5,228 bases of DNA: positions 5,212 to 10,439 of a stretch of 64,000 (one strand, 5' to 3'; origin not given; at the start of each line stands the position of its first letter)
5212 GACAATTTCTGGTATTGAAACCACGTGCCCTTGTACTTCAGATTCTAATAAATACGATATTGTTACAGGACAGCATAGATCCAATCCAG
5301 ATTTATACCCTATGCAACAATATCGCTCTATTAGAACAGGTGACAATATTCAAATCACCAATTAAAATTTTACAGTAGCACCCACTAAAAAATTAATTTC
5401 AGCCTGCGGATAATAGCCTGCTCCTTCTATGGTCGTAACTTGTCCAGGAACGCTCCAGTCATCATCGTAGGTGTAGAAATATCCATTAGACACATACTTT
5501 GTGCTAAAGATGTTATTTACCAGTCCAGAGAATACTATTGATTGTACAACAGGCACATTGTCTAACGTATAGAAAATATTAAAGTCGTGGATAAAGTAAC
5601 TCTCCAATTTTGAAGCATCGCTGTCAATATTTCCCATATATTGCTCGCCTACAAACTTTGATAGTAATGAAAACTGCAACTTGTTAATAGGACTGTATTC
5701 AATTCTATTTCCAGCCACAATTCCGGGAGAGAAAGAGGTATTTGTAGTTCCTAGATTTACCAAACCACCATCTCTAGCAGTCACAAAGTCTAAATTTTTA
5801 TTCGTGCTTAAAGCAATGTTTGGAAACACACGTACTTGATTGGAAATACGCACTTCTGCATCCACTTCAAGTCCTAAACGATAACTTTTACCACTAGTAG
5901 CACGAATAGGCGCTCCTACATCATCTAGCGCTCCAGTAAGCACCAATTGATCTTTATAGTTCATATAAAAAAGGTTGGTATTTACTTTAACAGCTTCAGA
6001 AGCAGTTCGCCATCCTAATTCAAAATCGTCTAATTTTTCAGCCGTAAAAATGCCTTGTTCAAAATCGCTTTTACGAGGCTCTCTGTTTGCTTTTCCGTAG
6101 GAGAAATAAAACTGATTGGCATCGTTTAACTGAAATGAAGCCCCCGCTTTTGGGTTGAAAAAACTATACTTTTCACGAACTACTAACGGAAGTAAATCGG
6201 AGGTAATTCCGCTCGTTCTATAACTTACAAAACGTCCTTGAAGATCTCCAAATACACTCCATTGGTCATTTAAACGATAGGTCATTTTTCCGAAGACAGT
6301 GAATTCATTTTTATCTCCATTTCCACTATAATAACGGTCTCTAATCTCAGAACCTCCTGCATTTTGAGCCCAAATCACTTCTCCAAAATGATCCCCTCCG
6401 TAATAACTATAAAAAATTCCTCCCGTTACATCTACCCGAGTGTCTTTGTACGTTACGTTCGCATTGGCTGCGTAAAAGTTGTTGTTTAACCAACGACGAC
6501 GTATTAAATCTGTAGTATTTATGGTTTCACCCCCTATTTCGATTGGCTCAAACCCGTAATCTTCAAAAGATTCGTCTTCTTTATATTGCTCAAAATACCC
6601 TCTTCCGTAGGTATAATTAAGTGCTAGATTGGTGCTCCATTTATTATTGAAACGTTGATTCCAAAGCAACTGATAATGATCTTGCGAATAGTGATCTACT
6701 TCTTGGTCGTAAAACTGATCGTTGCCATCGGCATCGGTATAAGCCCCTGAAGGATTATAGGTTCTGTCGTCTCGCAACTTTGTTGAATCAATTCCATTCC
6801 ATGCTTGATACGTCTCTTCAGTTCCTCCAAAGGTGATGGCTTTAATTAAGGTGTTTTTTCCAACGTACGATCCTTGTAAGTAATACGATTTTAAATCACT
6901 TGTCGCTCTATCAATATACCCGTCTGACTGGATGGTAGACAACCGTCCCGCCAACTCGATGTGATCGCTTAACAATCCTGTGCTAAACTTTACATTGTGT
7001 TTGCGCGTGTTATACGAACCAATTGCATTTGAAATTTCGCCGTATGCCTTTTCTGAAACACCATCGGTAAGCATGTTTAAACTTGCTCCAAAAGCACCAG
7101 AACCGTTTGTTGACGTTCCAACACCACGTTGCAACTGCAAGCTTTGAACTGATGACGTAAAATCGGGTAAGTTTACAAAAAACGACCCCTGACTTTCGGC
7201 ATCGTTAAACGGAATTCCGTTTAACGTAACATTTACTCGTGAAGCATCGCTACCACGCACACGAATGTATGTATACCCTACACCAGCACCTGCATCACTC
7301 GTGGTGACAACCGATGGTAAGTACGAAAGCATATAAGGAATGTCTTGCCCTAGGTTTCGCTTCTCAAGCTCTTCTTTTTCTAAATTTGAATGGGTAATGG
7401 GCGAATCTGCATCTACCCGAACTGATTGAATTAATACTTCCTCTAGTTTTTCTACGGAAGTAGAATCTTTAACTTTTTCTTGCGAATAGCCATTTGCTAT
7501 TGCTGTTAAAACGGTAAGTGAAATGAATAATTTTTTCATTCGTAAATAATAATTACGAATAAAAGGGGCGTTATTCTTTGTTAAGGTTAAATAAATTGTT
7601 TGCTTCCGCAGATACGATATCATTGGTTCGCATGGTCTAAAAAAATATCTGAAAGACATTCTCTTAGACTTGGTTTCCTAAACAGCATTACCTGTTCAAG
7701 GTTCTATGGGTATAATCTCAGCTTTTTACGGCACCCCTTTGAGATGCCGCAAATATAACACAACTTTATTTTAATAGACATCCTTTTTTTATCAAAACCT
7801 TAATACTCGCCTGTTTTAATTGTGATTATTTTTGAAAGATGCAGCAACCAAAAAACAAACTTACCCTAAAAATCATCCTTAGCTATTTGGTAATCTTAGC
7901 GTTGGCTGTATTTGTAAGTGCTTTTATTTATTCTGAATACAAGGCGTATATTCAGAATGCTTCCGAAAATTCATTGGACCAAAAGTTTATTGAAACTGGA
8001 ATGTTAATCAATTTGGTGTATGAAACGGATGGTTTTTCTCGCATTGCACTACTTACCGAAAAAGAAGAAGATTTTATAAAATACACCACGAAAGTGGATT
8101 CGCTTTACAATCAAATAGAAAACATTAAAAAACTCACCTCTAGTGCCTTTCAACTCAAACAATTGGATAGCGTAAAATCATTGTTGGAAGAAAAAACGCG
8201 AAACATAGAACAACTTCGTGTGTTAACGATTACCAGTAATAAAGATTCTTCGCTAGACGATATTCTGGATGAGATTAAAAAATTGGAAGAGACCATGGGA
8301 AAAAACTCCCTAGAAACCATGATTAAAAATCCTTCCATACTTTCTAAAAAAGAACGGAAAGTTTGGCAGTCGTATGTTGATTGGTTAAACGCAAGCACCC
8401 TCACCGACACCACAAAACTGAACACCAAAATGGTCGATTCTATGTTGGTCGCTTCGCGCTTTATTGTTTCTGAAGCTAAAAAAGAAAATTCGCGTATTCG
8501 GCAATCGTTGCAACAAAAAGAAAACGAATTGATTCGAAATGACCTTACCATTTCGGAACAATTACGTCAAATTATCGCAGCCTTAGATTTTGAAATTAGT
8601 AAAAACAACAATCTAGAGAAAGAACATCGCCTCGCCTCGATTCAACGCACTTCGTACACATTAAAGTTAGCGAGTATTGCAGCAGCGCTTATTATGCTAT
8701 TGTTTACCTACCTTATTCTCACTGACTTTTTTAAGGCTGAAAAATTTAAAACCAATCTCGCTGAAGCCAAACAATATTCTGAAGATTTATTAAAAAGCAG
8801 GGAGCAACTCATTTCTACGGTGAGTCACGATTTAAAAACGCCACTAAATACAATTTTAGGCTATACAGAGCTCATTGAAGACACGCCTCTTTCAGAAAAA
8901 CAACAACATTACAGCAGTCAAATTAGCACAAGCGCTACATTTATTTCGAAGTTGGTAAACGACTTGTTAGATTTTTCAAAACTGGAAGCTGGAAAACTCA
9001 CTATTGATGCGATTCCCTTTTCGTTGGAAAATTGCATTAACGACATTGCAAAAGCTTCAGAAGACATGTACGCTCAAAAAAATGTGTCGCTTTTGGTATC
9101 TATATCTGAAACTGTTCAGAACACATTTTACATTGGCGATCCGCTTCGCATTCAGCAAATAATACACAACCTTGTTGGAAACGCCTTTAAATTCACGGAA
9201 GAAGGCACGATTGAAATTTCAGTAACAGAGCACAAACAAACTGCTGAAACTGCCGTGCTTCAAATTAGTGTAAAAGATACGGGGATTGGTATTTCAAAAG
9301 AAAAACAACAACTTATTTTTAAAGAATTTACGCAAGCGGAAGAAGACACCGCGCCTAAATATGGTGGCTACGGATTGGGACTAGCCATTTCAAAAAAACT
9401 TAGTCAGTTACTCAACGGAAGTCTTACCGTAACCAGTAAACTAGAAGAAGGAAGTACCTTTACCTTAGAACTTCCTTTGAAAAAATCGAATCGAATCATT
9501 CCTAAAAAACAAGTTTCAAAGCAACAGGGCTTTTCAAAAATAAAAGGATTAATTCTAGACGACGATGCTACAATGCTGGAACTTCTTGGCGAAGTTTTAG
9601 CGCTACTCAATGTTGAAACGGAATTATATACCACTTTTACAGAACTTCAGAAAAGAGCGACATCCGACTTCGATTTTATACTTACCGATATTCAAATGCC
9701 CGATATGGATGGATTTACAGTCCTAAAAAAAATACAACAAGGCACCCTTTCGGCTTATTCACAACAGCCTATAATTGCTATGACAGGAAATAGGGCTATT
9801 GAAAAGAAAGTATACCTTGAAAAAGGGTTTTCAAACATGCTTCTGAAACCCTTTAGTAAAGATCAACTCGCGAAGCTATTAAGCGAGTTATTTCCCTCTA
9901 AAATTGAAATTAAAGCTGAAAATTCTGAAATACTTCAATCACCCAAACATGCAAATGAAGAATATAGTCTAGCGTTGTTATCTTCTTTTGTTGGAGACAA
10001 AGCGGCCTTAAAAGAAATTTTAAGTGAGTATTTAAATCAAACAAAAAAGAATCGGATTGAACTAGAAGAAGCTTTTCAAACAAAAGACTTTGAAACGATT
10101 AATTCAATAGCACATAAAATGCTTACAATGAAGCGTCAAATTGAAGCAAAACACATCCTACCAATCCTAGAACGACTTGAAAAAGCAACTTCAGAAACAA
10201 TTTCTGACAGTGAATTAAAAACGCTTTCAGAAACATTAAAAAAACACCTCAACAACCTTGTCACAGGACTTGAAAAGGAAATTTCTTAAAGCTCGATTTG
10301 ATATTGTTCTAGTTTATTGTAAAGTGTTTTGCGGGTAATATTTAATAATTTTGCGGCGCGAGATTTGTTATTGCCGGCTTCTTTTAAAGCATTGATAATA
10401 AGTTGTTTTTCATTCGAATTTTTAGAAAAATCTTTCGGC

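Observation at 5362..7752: TPP riboswitch controlling a TonB-dependent outer-membrane receptor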

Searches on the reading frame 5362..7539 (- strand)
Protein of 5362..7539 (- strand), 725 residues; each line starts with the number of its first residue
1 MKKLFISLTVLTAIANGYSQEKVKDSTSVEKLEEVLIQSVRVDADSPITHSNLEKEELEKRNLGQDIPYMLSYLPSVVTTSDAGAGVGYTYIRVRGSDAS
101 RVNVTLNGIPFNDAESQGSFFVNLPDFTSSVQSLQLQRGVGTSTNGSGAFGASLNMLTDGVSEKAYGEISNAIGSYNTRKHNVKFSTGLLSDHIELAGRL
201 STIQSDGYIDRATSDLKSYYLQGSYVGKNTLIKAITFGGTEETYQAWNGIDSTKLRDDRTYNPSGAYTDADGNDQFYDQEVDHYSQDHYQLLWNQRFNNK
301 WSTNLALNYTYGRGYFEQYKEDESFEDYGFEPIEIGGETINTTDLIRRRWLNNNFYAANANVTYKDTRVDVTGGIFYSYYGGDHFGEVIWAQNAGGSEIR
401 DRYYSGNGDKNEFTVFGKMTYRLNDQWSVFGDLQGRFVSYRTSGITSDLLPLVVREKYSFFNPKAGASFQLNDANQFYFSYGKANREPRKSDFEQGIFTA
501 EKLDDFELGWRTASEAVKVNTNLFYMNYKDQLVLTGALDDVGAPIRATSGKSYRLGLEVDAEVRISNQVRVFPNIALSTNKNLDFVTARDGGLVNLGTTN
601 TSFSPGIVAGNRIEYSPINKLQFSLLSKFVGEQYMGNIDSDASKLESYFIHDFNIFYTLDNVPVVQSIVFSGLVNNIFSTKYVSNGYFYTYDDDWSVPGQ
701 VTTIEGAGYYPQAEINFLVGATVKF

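Call 5: search_protein_families(library=pfam, proteins=[window:5362-7539:-], max_evalue=0.01)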
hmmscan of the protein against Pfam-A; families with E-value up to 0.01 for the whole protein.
window:5362-7539:- (725 aa): 2 families
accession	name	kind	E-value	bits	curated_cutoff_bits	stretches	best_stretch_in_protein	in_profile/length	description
PF00593.30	TonB_dep_Rec_b-barrel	-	5.1e-21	76.5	27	1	244-661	21-426/436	TonB dependent receptor-like, beta-barrel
PF07715.20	Plug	-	1e-11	45.7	23.9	1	45-152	4-106/107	TonB-dependent Receptor Plug Domain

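Call 8: search_protein_families(library=ncbifam, proteins=[window:5362-7539:-], max_evalue=0.01)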
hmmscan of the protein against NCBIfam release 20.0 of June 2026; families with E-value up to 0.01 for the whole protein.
window:5362-7539:- (725 aa): 1 family
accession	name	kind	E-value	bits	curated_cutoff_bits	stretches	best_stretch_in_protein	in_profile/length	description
TIGR01779.1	TonB-B12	equivalog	4.1e-08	32.2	599.7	1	53-208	52-202/614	TonB-dependent vitamin B12 receptor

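Call 10: find_related_loci(query=window:5362-7539:-, collection=genome_contigs, flank=3000)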
Query window:5362-7539:- (725 aa) in genome_contigs; peptide patterns used: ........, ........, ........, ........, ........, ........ (x = any residue, [..] = any of these).
224 stretches matched a pattern; 187 encode a relative of the query (tblastn E <= 1e-3); the best 80 are kept; 80 distinct loci.
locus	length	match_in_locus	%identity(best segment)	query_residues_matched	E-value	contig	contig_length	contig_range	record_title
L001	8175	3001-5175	80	1-725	0e+0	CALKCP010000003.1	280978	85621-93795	MAG: uncultured Ulvibacter sp. isolate S3_Bin_METABAT__77_1 genome assembly, contig: c_000000396795, whole genome shotgu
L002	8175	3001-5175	81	1-725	0e+0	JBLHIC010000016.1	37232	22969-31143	MAG: Flavobacteriaceae bacterium isolate 3300054975_96 Ga0535640_0000518, whole genome shotgun sequence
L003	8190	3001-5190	76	1-725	0e+0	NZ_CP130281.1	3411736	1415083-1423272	Aequorivita nionensis strain VBW088 chromosome, complete genome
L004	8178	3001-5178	76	1-725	0e+0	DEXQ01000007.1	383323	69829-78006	MAG TPA_asm: Aequorivita sp. UBA3180 UBA3180_contig_2202, whole genome shotgun sequence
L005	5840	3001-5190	75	1-725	0e+0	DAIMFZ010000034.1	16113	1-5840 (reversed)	MAG TPA_asm: Aequorivita sp. isolate CTOTU27535 NODE_463_length_16113_cov_5.258999, whole genome shotgun sequence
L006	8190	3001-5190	75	1-725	0e+0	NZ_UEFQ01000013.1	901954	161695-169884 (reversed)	Aequorivita sp. CIP111184, whole genome shotgun sequence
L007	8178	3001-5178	74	1-725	0e+0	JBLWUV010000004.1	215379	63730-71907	MAG: Aequorivita sp. isolate EA11-06 A11maxbin.005RE.5K@4, whole genome shotgun sequence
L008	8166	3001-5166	75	4-725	0e+0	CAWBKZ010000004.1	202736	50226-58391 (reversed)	MAG: uncultured Flavobacteriaceae bacterium isolate MFD05684.bin.2.66 genome assembly, contig: contig_52085, whole genom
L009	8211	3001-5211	73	1-725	0e+0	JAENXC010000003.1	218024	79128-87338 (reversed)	MAG: Flavobacteriaceae bacterium isolate 5_8_m_bin20 k141_140666_length_218024_cov_108.0569, whole genome shotgun sequen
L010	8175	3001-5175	75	1-725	0e+0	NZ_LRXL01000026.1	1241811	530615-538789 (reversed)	Cochleicola gelatinilyticus strain LPB0005 ULVI_26, whole genome shotgun sequence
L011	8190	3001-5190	74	1-725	0e+0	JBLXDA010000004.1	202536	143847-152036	MAG: Aequorivita sp. isolate ES18-03 S18maxbin_out.016RE.5K@4, whole genome shotgun sequence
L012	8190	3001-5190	74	1-725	0e+0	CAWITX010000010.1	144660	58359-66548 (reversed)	MAG: uncultured Flavobacteriaceae bacterium isolate MFD01721.bin.1.346 genome assembly, contig: contig_33640, whole geno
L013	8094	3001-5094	77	29-725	0e+0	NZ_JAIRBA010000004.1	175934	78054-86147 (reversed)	Aequorivita vitellina strain F47161 scaffold_4_length=175935, whole genome shotgun sequence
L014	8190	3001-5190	73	1-725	0e+0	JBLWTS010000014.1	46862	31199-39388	MAG: Aequorivita sp. isolate EA07-05 A07maxbin.015RE.5K@14, whole genome shotgun sequence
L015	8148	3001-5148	74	11-725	0e+0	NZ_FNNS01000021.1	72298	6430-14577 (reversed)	Aequorivita viscosa strain CGMCC 1.11023, whole genome shotgun sequence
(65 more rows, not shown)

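Call 41: search_solved_structures(query=window:5362-7539:-, max_evalue=0.001)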
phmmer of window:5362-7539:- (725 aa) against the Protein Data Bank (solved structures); distinct sequences matched with E-value up to 0.001: 0.

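Call 43: list_cluster_members(proteins=[window:5362-7539:-, window:4931-5365:+])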
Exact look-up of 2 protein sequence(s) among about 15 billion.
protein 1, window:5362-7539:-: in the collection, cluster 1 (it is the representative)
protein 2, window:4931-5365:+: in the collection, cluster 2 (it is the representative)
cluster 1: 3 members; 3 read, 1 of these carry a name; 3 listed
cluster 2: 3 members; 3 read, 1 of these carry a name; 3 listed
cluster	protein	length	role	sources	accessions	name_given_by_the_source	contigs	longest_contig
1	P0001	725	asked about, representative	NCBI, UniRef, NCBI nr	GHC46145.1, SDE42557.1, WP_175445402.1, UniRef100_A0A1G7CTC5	TonB-dependent receptor [Ulvibacter litoralis] | Iron complex outermembrane recepter protein n=1 Tax=Ulvibacter litoralis TaxID=227084 ...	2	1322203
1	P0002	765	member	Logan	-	-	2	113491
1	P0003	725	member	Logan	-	-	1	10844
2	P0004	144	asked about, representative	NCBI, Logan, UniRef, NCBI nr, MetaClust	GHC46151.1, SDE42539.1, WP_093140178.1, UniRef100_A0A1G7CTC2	hypothetical protein [Ulvibacter litoralis] | Ferredoxin subunit of nitrite reductase or a ring-hydroxylating dioxygenase n=1 ... | status=active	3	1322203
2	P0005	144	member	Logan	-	-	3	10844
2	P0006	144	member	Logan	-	-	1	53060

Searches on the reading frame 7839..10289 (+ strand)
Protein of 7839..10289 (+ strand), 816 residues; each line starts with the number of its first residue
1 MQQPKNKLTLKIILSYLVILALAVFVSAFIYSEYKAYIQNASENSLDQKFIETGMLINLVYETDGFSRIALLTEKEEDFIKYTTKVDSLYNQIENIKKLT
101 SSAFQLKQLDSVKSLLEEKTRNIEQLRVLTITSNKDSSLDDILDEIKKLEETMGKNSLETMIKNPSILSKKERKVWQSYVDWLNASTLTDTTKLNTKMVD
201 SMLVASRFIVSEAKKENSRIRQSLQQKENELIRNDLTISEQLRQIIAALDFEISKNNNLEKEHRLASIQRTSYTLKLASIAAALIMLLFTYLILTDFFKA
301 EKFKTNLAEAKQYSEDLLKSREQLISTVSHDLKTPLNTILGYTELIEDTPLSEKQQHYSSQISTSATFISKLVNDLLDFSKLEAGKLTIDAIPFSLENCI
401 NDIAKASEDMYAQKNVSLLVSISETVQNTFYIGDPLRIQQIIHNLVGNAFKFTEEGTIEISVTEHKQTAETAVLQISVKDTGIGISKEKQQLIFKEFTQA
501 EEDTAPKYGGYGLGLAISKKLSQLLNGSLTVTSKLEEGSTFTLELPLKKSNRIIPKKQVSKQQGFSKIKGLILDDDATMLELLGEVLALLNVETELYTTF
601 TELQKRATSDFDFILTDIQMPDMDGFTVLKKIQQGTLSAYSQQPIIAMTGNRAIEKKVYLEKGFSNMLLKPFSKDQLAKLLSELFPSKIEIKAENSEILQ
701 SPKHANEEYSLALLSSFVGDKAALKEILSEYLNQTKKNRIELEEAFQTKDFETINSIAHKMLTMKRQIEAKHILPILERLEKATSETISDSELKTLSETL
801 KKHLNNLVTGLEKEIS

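Call 5: search_protein_families(library=pfam, proteins=[window:7839-10289:+], max_evalue=0.01)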
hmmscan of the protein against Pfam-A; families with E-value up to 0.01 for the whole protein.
window:7839-10289:+ (816 aa): 4 families
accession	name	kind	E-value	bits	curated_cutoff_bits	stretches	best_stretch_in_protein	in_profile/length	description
PF02518.31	HATPase_c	-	2e-29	102.7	26.4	1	433-548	1-110/111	Histidine kinase-, DNA gyrase B-, and HSP90-like ATPase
PF00512.31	HisKA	-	2e-19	69.8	26.9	1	321-385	2-66/66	His Kinase A (phospho-acceptor) domain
PF00072.30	Response_reg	-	7.6e-17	61.9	30.2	1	571-680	2-109/111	Response regulator receiver domain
PF13589.12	HATPase_c_3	-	9.4e-05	22.9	25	1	442-550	7-108/137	Histidine kinase-, DNA gyrase B-, and HSP90-like ATPase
